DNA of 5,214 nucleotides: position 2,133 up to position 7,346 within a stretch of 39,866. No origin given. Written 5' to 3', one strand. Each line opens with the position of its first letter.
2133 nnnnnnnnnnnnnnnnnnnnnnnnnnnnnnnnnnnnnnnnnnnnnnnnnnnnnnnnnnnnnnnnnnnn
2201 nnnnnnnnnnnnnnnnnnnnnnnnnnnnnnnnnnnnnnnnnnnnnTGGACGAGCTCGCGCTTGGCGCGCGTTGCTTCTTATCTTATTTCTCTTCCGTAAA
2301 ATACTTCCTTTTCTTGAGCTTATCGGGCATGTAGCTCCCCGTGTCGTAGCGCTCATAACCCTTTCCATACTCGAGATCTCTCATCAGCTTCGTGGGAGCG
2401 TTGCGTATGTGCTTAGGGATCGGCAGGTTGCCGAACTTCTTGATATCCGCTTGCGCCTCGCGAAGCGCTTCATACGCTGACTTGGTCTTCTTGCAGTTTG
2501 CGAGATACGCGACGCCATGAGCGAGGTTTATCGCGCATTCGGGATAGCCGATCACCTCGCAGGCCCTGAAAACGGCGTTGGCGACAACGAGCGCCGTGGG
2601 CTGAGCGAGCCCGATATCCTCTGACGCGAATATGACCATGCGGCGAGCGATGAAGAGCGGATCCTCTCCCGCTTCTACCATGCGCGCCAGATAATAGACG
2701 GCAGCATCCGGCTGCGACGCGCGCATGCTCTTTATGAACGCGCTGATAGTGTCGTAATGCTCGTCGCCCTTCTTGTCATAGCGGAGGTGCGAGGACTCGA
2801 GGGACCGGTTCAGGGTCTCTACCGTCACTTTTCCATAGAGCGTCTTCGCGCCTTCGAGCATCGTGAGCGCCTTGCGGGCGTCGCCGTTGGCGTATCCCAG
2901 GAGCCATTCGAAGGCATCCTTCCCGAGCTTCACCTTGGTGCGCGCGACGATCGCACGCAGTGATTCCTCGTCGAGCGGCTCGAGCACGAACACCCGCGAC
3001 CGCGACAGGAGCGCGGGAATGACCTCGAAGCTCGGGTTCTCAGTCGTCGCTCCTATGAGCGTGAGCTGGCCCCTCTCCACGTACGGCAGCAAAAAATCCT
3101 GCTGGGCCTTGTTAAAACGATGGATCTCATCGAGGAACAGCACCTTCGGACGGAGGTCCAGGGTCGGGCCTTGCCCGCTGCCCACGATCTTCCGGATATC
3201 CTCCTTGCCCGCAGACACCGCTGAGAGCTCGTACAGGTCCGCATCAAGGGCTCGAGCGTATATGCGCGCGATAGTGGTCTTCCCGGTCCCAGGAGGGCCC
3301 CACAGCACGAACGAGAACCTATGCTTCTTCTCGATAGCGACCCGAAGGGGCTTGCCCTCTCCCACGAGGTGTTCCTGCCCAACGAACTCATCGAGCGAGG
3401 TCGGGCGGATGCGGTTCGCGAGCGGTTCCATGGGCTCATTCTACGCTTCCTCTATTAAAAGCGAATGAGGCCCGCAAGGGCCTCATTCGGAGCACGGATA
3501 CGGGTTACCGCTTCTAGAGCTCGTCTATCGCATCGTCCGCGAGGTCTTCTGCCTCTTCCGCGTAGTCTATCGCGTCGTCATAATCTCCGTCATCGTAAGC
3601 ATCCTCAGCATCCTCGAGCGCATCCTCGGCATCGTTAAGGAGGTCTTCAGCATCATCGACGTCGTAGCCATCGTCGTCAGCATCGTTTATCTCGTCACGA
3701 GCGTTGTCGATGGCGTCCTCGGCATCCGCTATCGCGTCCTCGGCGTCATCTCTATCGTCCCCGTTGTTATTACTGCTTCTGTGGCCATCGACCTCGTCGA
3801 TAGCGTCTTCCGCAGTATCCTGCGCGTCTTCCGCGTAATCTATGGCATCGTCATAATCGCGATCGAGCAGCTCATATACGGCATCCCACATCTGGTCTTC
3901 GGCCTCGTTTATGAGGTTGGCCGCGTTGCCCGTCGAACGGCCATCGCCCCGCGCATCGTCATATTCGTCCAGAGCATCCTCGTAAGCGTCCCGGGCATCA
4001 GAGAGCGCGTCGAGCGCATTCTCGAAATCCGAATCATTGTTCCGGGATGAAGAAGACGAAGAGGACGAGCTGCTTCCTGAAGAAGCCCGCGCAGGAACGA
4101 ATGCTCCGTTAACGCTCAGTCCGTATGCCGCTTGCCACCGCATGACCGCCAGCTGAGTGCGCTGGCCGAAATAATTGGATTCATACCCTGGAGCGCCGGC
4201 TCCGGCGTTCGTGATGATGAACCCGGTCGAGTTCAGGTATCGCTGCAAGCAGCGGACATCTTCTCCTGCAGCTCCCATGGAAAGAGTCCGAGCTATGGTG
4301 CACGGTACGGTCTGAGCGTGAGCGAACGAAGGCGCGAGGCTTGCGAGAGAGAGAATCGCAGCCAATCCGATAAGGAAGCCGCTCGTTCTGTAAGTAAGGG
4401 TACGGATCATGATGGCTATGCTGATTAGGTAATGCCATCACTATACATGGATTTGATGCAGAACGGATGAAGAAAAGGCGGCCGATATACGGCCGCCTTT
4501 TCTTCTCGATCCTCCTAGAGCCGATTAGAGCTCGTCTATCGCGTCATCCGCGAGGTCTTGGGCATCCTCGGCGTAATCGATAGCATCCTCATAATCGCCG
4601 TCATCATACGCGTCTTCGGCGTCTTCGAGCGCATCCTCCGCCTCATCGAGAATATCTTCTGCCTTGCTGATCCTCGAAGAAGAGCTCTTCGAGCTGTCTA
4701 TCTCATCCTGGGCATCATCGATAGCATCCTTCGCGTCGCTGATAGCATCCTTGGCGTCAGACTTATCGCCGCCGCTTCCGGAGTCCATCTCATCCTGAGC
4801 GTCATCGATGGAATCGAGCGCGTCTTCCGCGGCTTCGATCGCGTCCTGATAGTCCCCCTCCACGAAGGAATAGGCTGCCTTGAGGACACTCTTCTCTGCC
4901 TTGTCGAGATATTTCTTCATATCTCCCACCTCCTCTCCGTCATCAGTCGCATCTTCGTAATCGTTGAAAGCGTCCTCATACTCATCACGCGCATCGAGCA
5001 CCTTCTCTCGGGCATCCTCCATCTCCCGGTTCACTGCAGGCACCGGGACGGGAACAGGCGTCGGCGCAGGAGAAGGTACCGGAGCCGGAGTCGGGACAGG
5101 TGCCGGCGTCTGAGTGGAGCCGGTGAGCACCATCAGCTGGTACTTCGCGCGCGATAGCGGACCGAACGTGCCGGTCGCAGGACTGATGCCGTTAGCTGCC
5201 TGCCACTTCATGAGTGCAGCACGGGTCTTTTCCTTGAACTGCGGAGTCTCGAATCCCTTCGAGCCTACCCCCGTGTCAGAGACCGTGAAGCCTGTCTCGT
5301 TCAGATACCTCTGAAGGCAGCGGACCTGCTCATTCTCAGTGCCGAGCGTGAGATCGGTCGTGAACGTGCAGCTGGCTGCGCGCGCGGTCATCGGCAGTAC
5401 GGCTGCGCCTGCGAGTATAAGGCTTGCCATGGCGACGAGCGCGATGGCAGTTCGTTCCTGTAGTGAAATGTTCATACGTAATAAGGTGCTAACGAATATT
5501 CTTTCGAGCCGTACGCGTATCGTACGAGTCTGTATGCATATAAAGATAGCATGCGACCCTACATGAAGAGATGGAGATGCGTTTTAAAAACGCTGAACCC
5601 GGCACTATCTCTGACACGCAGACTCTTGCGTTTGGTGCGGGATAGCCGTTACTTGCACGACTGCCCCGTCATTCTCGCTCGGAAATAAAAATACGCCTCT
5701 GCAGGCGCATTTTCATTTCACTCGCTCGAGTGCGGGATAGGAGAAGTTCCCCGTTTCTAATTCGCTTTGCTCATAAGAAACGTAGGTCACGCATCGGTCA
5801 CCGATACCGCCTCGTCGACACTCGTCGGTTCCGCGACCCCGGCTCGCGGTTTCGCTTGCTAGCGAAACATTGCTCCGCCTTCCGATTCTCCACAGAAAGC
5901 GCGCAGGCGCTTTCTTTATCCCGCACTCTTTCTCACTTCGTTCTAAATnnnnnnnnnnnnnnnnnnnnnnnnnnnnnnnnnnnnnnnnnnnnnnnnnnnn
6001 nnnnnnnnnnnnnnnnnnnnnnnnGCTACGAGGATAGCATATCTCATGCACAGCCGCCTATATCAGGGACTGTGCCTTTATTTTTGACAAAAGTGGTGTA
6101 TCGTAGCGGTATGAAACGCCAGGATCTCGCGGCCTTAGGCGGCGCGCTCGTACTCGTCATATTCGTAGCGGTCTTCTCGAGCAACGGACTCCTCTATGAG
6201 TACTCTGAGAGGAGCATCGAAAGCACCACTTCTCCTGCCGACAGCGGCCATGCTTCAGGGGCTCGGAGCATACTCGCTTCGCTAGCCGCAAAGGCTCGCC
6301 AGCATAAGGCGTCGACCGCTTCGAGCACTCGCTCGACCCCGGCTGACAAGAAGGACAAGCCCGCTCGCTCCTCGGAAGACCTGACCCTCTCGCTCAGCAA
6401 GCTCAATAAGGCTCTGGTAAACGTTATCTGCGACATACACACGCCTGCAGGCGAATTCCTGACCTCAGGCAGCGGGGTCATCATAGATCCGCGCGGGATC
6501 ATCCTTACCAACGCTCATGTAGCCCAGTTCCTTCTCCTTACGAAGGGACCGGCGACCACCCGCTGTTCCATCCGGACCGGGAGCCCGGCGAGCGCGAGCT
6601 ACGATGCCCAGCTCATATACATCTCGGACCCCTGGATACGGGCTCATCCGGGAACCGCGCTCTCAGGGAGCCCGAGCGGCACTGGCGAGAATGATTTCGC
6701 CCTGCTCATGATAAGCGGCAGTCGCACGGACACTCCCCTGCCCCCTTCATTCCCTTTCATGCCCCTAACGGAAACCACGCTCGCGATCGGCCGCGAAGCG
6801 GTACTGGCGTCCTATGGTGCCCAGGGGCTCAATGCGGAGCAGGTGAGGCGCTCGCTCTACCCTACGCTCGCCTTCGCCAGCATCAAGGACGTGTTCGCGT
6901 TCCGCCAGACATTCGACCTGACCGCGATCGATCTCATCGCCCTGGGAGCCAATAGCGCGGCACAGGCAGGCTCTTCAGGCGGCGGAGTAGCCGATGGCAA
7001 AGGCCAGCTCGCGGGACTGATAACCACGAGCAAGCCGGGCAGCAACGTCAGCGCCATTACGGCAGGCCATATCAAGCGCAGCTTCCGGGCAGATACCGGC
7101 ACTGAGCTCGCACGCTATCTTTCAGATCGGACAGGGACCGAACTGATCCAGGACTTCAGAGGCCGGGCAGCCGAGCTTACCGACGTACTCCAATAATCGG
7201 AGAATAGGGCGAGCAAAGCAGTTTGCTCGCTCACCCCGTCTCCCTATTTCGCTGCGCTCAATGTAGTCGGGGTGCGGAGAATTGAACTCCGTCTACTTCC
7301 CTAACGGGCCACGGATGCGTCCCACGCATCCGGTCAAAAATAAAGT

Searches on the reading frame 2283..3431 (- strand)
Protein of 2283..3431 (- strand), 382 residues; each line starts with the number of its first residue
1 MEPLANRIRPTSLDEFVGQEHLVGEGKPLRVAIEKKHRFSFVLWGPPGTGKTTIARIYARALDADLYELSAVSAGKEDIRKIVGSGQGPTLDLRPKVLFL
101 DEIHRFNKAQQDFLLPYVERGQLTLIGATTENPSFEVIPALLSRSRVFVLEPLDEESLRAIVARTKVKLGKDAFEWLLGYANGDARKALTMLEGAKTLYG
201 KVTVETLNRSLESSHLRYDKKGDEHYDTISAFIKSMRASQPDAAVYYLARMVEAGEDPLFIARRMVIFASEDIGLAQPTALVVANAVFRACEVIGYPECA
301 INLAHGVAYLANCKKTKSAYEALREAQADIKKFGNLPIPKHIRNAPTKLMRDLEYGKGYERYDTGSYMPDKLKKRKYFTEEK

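Call 66: search_protein_families(library=pfam, proteins=[window:2283-3431:-], max_evalue=0.001)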
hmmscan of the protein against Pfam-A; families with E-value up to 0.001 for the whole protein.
window:2283-3431:- (382 aa): 10 families
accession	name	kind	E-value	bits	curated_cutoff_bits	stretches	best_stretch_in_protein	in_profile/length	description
PF12002.13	MgsA_C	-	1.3e-51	175.3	27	1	239-380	2-150/167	MgsA AAA+ ATPase C terminal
PF16193.11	AAA_assoc_2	-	4e-23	81.9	34.3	1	165-237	3-81/81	AAA C-terminal domain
PF00004.35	AAA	-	6.2e-16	59.5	21.2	1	42-147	2-125/131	ATPase family associated with various cellular activities (AAA)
PF05496.18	RuvB_N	-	1.4e-13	51.4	27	1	8-126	1-116/159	Holliday junction DNA helicase RuvB P-loop domain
PF07728.20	AAA_5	-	1e-08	35.7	22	1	41-131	2-103/139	AAA domain (dynein-related subfamily)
PF01078.27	Mg_chelatase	-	1.6e-05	24.8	20.3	0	27-59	13-43/207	Magnesium chelatase, subunit ChlI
PF13191.12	AAA_16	-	1.9e-05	25.7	32.6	0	37-65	20-51/167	AAA ATPase domain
PF13401.12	AAA_22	-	3e-05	24.8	27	0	38-67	5-37/130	AAA domain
PF00158.32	Sigma54_activat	-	6.3e-05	23.2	20.2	0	97-133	96-132/168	Sigma-54 interaction domain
PF13173.12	AAA_14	-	0.00093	19.6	27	0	41-154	5-124/129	AAA domain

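Call 68: find_encoding_contigs(protein=window:2283-3431:-, flank=10000, max_places=6)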
Protein window:2283-3431:- (382 aa): 2 contigs read that carry it; 2 places shown.
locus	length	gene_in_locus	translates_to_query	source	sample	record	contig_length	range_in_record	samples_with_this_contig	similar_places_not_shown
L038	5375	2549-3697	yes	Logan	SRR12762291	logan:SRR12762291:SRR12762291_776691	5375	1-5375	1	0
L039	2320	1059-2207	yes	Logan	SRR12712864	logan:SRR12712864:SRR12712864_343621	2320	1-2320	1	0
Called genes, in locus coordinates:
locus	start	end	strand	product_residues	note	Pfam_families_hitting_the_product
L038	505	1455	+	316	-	-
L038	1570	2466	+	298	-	-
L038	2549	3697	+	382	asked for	PF01078:Mg_chelatase (faint), PF05496:RuvB_N, PF13191:AAA_16 (faint), PF00004:AAA, PF07728:AAA_5 (weak), PF16193:AAA_assoc_2, PF12002:MgsA_C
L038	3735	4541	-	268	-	-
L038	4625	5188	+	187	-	PF00800:PDT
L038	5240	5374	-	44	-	?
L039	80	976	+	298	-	-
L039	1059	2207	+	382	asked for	PF01078:Mg_chelatase (faint), PF05496:RuvB_N, PF13191:AAA_16 (faint), PF00004:AAA, PF07728:AAA_5 (weak), PF16193:AAA_assoc_2, PF12002:MgsA_C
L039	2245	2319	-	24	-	?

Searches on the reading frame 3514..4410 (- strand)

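Call 66: search_protein_families(library=pfam, proteins=[window:3514-4410:-], max_evalue=0.001)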
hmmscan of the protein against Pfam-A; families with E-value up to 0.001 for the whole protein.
window:3514-4410:- (298 aa): 3 families
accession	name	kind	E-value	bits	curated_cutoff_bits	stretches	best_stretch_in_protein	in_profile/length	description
PF01471.23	PG_binding_1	-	2.4e-08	34.4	23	1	49-102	2-47/57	Putative peptidoglycan binding domain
PF14346.11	DUF4398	-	4.9e-08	33.8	27.9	1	233-292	2-60/78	Domain of unknown function (DUF4398)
PF10819.13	DUF2564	-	0.00069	20.4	26.3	0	127-176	29-76/79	Protein of unknown function (DUF2564)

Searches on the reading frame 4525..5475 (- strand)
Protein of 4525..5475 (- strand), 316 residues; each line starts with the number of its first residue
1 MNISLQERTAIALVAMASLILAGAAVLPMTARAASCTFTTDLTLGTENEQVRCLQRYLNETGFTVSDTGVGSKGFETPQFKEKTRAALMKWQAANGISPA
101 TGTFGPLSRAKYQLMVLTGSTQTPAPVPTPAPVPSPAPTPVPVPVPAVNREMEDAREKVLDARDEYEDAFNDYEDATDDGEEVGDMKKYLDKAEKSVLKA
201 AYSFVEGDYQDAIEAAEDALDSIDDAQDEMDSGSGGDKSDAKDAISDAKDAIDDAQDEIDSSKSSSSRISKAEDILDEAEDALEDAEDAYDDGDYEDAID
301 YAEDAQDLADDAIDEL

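Call 66: search_protein_families(library=pfam, proteins=[window:4525-5475:-], max_evalue=0.001)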
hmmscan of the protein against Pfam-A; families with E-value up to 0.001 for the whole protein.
window:4525-5475:- (316 aa): 2 families
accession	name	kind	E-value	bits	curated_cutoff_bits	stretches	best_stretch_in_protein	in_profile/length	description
PF01471.23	PG_binding_1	-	9.4e-07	29.4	23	1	48-106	2-51/57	Putative peptidoglycan binding domain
PF14346.11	DUF4398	-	0.00019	22.3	27.9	1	251-310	2-60/78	Domain of unknown function (DUF4398)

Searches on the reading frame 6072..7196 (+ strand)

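Call 66: search_protein_families(library=pfam, proteins=[window:6072-7196:+], max_evalue=0.001)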
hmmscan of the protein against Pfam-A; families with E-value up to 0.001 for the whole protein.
window:6072-7196:+ (374 aa): 2 families
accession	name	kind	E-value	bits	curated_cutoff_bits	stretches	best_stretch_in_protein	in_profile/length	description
PF13365.12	Trypsin_2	-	1.5e-11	45.7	27.6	1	133-316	1-144/144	Trypsin-like peptidase domain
PF00089.32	Trypsin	-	6.3e-08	33.2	20.6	1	134-322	28-200/220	Trypsin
